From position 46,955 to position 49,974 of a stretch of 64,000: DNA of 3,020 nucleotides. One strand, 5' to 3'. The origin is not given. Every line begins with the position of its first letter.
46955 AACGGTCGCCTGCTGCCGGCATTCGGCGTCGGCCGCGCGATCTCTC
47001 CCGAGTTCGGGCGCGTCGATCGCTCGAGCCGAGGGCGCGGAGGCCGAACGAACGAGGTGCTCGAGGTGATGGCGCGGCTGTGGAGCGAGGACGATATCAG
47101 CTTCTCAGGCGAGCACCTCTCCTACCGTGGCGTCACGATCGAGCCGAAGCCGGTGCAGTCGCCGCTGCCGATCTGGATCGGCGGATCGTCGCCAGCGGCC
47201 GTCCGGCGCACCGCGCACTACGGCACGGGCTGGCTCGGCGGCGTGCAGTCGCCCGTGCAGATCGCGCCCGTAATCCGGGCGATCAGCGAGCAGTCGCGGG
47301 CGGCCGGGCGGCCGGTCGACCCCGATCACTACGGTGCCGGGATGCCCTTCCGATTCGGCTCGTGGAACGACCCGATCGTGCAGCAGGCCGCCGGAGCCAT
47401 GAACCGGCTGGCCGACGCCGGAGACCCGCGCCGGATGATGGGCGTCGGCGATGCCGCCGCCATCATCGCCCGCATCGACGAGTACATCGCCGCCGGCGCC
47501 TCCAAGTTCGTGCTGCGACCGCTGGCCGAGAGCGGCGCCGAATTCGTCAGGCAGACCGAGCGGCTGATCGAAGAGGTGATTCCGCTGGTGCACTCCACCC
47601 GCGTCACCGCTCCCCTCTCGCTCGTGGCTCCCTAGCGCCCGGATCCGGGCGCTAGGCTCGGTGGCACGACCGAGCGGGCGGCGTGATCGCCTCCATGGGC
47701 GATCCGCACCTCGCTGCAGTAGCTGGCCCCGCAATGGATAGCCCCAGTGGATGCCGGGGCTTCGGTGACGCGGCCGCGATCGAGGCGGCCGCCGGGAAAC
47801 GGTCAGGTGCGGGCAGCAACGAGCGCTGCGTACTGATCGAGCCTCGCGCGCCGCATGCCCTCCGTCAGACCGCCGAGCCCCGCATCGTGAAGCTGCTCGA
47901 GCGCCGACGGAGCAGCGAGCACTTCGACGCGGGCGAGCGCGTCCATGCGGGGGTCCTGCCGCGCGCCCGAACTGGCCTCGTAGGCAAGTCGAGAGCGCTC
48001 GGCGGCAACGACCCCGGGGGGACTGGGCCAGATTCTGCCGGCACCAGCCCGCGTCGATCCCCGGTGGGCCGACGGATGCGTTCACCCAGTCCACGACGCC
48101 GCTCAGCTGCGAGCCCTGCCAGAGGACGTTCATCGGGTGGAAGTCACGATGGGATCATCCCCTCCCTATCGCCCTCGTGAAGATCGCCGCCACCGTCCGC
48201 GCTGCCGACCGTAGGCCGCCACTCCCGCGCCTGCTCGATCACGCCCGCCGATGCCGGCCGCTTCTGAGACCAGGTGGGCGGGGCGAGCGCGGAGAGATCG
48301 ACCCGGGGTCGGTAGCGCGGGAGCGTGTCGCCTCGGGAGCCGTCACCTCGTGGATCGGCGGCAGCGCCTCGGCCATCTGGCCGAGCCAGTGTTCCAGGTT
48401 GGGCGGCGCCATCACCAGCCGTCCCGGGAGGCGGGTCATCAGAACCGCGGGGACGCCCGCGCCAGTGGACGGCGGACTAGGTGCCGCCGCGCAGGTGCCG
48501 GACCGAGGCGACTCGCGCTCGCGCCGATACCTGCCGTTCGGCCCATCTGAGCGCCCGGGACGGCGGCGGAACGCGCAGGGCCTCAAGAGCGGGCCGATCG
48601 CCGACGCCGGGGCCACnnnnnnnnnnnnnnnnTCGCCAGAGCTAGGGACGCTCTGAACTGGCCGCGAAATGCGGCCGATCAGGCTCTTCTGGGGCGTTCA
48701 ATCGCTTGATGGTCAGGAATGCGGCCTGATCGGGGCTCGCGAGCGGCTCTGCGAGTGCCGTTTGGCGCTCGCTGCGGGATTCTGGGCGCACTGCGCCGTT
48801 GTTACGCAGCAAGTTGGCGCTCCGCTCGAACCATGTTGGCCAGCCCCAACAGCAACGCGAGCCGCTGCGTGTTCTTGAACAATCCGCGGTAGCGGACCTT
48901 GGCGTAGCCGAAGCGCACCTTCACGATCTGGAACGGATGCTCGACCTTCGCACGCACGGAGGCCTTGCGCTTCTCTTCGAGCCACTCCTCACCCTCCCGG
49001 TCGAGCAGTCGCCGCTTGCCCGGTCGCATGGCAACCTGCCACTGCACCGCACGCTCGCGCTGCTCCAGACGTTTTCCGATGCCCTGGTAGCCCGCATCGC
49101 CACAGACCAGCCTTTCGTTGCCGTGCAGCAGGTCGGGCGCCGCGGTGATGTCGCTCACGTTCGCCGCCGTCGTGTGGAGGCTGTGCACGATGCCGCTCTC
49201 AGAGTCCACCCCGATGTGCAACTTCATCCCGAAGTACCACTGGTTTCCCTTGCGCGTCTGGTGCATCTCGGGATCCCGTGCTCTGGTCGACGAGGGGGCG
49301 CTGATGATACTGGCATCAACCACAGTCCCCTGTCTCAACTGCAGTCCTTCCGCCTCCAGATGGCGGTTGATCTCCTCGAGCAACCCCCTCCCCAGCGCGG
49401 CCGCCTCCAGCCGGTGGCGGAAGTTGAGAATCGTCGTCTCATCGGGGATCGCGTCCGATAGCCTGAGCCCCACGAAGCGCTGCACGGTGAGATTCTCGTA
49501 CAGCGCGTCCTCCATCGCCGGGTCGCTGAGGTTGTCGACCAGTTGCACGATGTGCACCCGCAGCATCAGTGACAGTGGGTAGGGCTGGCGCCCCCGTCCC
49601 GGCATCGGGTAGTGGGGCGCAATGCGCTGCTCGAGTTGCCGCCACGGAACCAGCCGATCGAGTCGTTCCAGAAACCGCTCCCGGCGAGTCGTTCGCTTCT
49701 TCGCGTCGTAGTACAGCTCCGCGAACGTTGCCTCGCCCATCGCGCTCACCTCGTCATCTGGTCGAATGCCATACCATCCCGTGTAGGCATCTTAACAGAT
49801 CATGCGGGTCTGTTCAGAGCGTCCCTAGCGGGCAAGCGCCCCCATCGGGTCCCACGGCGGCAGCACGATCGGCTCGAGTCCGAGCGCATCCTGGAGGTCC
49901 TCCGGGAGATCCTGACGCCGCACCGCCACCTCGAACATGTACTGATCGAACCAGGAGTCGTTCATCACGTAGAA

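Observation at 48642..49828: Complete IS5-family element with CTAG target duplication, inserted on the stop codon of pepC and 26 bp upstream of an already-decayed APH-like gene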

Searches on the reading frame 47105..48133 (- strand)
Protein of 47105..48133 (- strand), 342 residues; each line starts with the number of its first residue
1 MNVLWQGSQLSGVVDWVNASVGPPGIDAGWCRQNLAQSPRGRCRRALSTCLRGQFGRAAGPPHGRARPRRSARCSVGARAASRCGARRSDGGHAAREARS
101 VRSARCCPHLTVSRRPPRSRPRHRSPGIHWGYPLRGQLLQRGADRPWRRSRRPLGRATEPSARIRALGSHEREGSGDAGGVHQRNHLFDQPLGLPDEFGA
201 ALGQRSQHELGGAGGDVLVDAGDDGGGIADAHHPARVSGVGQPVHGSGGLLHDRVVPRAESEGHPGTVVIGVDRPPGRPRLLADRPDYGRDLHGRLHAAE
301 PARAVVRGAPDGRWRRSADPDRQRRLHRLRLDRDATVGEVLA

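Call 4: search_protein_families(library=pfam, proteins=[window:47105-48133:-], max_evalue=0.01)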
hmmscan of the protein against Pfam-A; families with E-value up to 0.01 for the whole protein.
window:47105-48133:- (342 aa): 1 family
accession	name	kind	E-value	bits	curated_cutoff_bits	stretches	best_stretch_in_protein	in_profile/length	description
PF01636.29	APH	-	1.2e-06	28.9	23.2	1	2-47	179-225/239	Phosphotransferase enzyme family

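Call 5: search_protein_families(library=ncbifam, proteins=[window:47105-48133:-], max_evalue=0.01)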
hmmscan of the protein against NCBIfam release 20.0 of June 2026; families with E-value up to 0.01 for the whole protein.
window:47105-48133:- (342 aa): 0 families

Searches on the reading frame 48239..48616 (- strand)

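Call 4: search_protein_families(library=pfam, proteins=[window:48239-48616:-], max_evalue=0.01)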
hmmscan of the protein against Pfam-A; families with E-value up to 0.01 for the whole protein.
window:48239-48616:- (125 aa): 1 family
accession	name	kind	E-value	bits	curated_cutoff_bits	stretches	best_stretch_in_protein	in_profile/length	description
PF01636.29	APH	-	0.0015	18.8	23.2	1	50-99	65-121/239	Phosphotransferase enzyme family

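Call 5: search_protein_families(library=ncbifam, proteins=[window:48239-48616:-], max_evalue=0.01)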
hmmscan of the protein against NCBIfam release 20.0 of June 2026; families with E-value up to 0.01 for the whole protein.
window:48239-48616:- (125 aa): 0 families

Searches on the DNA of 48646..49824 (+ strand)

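Call 13: search_dna_similar(query=window:48646-49824:+, collection=plasmids, mode=near, max_rows=20)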
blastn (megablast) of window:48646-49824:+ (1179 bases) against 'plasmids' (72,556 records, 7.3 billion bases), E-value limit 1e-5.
No match.
